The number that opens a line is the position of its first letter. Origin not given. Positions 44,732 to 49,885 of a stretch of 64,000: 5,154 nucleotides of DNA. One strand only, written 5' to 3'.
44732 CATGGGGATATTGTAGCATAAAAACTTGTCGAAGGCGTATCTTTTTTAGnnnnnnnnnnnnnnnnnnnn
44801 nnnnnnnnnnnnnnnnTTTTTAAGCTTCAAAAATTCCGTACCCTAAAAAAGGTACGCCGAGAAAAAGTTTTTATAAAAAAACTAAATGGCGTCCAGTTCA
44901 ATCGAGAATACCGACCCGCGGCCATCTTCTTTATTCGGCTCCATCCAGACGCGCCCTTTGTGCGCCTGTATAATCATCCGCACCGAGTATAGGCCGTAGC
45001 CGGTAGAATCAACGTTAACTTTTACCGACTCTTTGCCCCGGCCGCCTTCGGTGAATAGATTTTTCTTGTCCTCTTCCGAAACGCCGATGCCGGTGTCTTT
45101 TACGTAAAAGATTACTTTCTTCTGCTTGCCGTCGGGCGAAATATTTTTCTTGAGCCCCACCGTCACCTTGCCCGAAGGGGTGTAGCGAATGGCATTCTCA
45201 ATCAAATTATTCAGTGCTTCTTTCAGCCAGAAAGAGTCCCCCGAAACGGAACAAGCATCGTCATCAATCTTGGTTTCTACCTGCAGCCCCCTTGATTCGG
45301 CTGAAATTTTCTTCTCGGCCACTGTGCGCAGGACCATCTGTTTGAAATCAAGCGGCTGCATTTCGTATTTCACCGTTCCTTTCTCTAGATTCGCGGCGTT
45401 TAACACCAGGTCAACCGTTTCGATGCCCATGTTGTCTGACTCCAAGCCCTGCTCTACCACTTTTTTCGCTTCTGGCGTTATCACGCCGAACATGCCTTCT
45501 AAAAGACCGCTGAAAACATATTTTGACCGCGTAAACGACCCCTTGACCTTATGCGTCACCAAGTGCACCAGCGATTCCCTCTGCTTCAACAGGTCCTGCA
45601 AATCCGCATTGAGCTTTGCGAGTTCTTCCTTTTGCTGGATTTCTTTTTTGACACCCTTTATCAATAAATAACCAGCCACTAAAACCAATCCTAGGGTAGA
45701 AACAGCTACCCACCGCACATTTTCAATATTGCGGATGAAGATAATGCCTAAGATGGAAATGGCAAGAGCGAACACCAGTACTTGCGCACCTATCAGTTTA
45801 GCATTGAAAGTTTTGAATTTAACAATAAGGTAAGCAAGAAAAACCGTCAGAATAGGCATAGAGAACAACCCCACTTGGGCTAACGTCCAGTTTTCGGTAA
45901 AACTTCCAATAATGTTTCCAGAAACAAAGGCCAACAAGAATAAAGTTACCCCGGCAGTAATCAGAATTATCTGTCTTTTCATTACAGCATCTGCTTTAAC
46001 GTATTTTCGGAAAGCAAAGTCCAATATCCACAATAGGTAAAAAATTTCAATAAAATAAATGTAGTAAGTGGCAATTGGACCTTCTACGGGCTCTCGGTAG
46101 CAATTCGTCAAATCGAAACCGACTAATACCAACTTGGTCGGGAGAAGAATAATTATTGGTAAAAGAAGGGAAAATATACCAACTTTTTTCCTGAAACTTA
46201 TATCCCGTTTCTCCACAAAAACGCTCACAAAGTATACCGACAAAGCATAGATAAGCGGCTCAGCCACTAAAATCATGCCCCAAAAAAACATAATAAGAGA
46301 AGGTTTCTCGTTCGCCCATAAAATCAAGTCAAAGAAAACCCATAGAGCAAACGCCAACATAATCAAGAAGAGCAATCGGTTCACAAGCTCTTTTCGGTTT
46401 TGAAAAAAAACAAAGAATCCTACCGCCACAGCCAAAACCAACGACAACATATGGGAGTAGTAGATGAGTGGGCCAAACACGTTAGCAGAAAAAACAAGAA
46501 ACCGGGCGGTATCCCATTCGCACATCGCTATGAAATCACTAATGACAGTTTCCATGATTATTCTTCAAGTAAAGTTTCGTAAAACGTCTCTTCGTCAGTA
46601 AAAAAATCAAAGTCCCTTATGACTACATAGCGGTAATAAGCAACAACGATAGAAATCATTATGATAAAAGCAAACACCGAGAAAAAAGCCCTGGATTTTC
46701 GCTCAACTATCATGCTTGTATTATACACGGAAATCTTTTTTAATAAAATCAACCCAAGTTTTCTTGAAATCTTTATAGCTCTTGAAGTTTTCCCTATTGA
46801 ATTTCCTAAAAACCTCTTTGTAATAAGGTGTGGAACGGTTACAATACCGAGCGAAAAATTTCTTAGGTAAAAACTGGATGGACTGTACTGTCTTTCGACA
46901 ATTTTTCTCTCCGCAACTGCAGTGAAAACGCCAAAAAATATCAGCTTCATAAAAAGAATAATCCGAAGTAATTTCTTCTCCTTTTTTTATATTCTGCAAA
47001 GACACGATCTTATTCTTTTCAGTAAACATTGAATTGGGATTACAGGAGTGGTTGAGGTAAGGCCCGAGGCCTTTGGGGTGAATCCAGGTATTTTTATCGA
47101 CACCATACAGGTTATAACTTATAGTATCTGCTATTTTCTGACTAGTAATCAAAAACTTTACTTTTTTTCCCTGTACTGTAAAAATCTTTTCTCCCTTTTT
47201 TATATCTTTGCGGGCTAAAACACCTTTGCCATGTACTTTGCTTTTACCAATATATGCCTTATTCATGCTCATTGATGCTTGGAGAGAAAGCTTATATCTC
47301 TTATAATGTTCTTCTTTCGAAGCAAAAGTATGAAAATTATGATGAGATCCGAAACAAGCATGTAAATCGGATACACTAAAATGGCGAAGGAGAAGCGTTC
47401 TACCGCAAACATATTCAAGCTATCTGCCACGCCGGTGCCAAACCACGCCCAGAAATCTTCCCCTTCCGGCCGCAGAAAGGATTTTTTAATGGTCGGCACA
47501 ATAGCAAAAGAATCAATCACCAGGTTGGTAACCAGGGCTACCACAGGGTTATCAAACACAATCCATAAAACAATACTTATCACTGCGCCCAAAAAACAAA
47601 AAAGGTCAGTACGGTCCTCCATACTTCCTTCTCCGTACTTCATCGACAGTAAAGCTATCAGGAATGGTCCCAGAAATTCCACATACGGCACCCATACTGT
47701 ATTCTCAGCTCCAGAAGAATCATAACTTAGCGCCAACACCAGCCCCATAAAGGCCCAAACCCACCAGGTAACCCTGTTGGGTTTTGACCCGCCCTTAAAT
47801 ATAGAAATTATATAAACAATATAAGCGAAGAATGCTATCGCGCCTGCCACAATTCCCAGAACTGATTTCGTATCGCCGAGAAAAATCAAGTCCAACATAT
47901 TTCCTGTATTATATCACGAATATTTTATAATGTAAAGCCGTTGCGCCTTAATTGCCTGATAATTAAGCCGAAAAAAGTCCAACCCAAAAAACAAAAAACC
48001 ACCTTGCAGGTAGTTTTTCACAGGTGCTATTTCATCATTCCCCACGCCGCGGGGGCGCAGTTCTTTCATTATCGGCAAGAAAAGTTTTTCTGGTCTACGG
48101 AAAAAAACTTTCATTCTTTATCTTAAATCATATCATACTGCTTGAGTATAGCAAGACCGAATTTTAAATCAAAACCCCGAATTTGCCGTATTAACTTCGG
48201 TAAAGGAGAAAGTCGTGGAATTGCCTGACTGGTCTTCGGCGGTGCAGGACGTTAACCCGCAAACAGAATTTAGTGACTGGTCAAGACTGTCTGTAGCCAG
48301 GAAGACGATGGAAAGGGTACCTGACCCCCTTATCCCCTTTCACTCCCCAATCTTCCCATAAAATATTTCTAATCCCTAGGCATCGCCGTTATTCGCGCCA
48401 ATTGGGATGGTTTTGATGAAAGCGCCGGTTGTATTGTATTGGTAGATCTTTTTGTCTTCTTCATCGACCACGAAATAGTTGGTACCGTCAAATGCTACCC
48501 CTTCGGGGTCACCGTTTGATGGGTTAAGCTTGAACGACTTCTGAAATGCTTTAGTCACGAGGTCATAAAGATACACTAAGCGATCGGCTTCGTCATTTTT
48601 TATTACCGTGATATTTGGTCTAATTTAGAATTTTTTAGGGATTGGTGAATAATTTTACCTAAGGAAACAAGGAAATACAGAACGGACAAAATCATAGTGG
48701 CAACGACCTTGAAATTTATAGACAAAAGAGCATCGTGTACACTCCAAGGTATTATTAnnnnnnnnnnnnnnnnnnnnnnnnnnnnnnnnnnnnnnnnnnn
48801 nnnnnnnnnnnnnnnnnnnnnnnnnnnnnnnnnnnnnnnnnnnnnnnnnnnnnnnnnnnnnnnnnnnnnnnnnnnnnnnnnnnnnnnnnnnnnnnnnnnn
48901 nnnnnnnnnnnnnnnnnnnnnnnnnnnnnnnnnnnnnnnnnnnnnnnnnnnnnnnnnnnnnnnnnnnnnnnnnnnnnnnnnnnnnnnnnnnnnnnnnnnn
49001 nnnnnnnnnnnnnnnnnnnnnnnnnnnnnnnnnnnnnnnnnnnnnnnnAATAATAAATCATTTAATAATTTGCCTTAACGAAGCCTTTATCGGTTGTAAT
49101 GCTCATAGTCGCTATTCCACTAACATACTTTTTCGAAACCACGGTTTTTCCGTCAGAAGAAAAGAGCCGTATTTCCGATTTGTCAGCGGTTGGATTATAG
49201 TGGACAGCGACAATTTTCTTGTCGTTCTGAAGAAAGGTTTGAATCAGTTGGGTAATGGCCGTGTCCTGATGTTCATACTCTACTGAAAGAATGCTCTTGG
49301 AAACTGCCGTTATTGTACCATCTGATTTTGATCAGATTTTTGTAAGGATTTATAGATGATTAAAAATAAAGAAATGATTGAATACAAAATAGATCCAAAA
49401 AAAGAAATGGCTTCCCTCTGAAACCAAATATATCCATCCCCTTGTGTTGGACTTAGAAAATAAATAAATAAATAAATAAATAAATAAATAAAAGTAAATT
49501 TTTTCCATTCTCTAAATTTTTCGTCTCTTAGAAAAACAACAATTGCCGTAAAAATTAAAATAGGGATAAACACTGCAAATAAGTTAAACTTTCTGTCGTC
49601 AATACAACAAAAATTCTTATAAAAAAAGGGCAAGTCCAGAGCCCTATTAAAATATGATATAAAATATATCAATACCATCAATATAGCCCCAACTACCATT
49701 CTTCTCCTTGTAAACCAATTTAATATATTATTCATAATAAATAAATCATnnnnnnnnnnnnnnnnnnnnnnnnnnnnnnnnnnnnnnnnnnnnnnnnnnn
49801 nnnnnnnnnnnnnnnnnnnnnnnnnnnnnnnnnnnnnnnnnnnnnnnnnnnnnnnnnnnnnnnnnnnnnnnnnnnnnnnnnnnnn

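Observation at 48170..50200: Array of promoterless in-frame copies of the C-terminus of a 1285-aa secreted protein directly downstream of it (silent-cassette-like)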

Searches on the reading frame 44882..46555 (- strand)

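Call 84: search_protein_families(library=pfam, proteins=[window:44882-46555:-], max_evalue=0.0001)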
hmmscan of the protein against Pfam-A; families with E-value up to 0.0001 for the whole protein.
window:44882-46555:- (557 aa): 2 families
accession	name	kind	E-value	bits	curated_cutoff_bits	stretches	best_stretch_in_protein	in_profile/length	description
PF02518.31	HATPase_c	-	3.8e-20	72.8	26.4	1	439-555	1-108/111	Histidine kinase-, DNA gyrase B-, and HSP90-like ATPase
PF16927.11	HisKA_7TM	-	2.7e-07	31.1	28.6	1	37-251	4-221/224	N-terminal 7TM region of histidine kinase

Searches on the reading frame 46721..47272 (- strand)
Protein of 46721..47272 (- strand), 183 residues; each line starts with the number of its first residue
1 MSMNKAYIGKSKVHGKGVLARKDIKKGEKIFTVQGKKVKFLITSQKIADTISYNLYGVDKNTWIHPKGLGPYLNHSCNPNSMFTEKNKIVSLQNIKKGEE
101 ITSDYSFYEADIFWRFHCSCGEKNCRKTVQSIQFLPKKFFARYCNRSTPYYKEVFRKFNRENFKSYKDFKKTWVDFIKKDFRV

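Call 7: search_protein_families(library=pfam, proteins=[window:46721-47272:-], max_evalue=0.01)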
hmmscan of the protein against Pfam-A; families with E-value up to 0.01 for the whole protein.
window:46721-47272:- (183 aa): 1 family
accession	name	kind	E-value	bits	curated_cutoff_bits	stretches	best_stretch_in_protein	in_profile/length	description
PF00856.33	SET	-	1e-13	52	22.4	1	15-105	1-104/105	SET domain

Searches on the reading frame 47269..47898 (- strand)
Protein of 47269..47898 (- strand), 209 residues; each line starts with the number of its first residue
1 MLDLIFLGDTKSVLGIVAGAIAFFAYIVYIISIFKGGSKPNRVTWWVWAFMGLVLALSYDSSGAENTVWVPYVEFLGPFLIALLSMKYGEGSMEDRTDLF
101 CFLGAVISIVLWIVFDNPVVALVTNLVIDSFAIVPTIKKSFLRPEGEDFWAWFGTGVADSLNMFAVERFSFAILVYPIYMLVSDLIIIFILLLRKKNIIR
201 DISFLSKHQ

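Call 7: search_protein_families(library=pfam, proteins=[window:47269-47898:-], max_evalue=0.01)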
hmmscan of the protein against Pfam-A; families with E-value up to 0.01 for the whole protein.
window:47269-47898:- (209 aa): 0 families

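Call 70: search_protein_families(library=ncbifam, proteins=[window:47269-47898:-], max_evalue=0.01)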
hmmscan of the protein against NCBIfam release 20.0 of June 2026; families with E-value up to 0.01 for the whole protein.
window:47269-47898:- (209 aa): 0 families

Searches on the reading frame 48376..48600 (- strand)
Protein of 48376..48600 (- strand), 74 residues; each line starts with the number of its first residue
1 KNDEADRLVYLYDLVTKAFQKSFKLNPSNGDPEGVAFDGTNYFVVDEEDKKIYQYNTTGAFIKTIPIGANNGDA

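Call 7: search_protein_families(library=pfam, proteins=[window:48376-48600:-], max_evalue=0.01)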
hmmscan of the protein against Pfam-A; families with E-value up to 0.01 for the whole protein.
window:48376-48600:- (74 aa): 3 families
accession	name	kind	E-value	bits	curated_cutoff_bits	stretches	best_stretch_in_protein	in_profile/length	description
PF13449.12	Phytase-like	-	1.8e-05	25.2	27.6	1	25-70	63-109/284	Esterase-like activity of phytase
PF00235.25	Profilin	-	0.0019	18.8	25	1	17-62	45-90/127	Profilin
PF07453.19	NUMOD1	-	0.0056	17.3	22.8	0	50-64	1-15/37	NUMOD1 domain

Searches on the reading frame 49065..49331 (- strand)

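Call 7: search_protein_families(library=pfam, proteins=[window:49065-49331:-], max_evalue=0.01)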
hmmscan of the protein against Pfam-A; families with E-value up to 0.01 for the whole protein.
window:49065-49331:- (89 aa): 1 family
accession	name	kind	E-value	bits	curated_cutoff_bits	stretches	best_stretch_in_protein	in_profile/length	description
PF18975.6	DUF5711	-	0.0011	18.7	26.3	1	20-81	228-290/344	Family of unknown function (DUF5711)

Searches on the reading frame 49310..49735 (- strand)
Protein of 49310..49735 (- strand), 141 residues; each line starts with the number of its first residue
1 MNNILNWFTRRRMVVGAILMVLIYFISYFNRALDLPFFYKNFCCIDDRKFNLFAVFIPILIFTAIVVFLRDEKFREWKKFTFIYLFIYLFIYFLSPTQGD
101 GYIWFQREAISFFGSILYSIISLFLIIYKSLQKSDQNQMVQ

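Call 7: search_protein_families(library=pfam, proteins=[window:49310-49735:-], max_evalue=0.01)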
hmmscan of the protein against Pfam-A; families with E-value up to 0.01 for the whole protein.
window:49310-49735:- (141 aa): 0 families

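Call 11: find_encoding_contigs(protein=window:49310-49735:-, flank=10000, max_places=10)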
Protein window:49310-49735:- (141 aa): no gene with exactly this product is on record in the collection.

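Call 41: find_homologous_proteins(query=window:49310-49735:-, max_evalue=0.001)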
Query window:49310-49735:- (141 aa): 28 proteins with E <= 0.001 among 184 candidates.
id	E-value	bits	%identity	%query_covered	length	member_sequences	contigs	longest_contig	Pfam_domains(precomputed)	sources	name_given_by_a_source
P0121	9.0e-76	271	100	91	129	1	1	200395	-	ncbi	-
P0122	1.3e-54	202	70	92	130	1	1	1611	-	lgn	-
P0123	1.4e-54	202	67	95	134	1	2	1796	-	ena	-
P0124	1.1e-53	199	66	95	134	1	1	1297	-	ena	-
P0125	3.4e-53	198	64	95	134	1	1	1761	-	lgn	-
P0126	4.5e-52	194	67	94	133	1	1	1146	-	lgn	-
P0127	1.2e-51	193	66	95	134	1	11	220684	-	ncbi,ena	ncbi:MAG: hypothetical protein AAB623_00535 [Patescibacteria group bacterium]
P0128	5.6e-51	191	66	95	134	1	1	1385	-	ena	-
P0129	9.1e-51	190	66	94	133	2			-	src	-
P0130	1.6e-49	186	64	95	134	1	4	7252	-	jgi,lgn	jgi:uncharacterized membrane protein YhaH (DUF805 family)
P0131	2.8e-49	185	63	95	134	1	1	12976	-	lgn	-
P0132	2.6e-48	182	65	92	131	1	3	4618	-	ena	-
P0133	5.8e-48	181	62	92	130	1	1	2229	-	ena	-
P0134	1.6e-47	179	60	95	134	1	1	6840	-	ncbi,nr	ncbi:hypothetical protein IT399_02635 [Candidatus Nomurabacteria bacterium]|nr:hypothetical protein 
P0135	1.8e-45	173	62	95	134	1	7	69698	-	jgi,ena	-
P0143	9.9e-13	67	38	71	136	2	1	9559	-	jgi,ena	-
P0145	3.3e-12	65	38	95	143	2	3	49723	-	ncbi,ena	-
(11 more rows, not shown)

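Call 58: find_encoding_contigs(protein=P0145, flank=10000, max_places=3)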
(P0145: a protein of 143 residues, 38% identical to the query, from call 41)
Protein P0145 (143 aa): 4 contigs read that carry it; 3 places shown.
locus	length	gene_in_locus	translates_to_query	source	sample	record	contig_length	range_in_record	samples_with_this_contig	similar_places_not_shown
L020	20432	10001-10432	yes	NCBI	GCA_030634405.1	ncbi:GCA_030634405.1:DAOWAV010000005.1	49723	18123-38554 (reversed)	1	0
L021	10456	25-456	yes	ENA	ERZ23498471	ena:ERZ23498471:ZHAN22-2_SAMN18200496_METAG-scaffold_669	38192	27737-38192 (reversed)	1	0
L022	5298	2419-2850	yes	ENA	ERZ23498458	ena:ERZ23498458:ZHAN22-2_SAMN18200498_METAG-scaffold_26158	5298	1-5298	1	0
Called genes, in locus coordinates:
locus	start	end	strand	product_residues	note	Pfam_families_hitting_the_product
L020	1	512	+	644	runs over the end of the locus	PF00012:HSP70, PF06723:MreB_Mbl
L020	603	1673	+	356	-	PF00226:DnaJ, PF01556:DnaJ_C, PF00684:DnaJ_CXXCXGXG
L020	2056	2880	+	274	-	PF01553:Acyltransferase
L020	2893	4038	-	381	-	PF01409:tRNA-synt_2d, PF03147:FDX-ACB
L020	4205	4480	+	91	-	PF04221:RelB (weak)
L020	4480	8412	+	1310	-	PF02450:LCAT, PF24096:DUF7379 (weak)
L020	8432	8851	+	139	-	-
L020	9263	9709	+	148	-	-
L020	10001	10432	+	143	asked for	-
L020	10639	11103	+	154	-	PF04607:RelA_SpoT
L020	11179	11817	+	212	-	PF00300:His_Phos_1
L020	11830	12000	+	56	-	-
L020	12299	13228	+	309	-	-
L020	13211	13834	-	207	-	PF05728:UPF0227 (faint)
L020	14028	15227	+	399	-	PF00512:HisKA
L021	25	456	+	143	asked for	-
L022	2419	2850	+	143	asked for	-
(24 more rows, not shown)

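Call 59: find_encoding_contigs(protein=P0143, flank=10000, max_places=3)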
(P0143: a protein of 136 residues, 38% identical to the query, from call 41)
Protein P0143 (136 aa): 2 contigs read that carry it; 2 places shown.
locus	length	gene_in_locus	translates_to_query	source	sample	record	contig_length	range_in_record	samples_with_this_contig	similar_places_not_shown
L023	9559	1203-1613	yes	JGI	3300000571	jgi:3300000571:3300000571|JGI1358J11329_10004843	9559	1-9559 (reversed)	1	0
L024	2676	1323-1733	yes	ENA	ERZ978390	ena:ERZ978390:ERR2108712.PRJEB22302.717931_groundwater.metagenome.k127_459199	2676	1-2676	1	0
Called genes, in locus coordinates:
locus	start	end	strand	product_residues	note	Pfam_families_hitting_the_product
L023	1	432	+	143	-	?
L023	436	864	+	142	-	-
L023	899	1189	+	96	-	-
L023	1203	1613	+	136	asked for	-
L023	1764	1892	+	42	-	-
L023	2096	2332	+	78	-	-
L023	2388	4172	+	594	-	-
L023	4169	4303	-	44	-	-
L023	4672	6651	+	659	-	PF00723:Glyco_hydro_15, PF22422:MGH1-like_GH (weak)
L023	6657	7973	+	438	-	PF00342:PGI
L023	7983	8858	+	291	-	PF00480:ROK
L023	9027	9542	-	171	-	PF00186:DHFR_1, PF01872:RibD_C (faint)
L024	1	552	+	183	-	?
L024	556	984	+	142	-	-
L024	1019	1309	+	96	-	-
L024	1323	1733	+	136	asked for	-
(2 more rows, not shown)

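Call 70: search_protein_families(library=ncbifam, proteins=[window:49310-49735:-], max_evalue=0.01)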
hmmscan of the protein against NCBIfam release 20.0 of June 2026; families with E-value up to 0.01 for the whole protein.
window:49310-49735:- (141 aa): 0 families

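Call 86: predict_structure(alignment_id=A2)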
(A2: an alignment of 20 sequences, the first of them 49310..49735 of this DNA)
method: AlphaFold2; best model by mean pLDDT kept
length: 141 residues; sequences in the alignment: 20
mean_pLDDT: 84.9   pTM: 0.77
mean pLDDT of the five models: 84.9, 83.7, 83.0, 83.0, 79.3
residues with pLDDT >= 90: 73; 70-90: 45; 50-70: 22; < 50: 1
segments of 3 or more residues with pLDDT < 50: none
pLDDT, mean of each block of 10 residues (from residue 1): 82 95 87 75 61 93 94 92 95 80 76 95 91 73 63
secondary structure, 60 per line:
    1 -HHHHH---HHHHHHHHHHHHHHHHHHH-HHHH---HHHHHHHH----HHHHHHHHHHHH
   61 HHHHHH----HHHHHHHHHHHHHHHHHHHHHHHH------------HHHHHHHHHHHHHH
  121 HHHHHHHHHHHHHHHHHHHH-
elements in order: H2-6 H10-28 H30-33 H37-44 H49-66 H71-94 H107-140

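Call 91: search_protein_representatives(alignment_id=A2)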
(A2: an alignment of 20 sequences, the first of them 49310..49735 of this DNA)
Query: 20 sequences, 134 profile positions. Proteins with E-value up to 0.001 (for the whole library): 865; up to 1e-10: 166; up to 1e-30: 5. The best 150 are listed.
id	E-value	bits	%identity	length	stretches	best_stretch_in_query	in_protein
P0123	3.8e-55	202.2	-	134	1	1-134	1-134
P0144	9.7e-40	152.3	-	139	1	1-134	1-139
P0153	1.6e-39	151.6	-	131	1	5-132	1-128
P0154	9.7e-34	132.9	-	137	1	1-134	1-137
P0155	2.8e-33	131.4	-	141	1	1-134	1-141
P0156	1.0e-28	116.6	-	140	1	1-134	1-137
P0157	2.2e-27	112.3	-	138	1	6-134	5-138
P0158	8.1e-27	110.5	-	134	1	8-132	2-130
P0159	8.8e-27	110.3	-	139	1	1-133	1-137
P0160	3.2e-26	108.5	-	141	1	9-132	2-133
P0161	1.2e-25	106.6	-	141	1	5-131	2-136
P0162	3.1e-25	105.3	-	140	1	1-134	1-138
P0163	4.5e-25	104.8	-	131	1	10-134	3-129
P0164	6.5e-25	104.3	-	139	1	1-134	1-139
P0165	1.2e-24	103.5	-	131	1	1-132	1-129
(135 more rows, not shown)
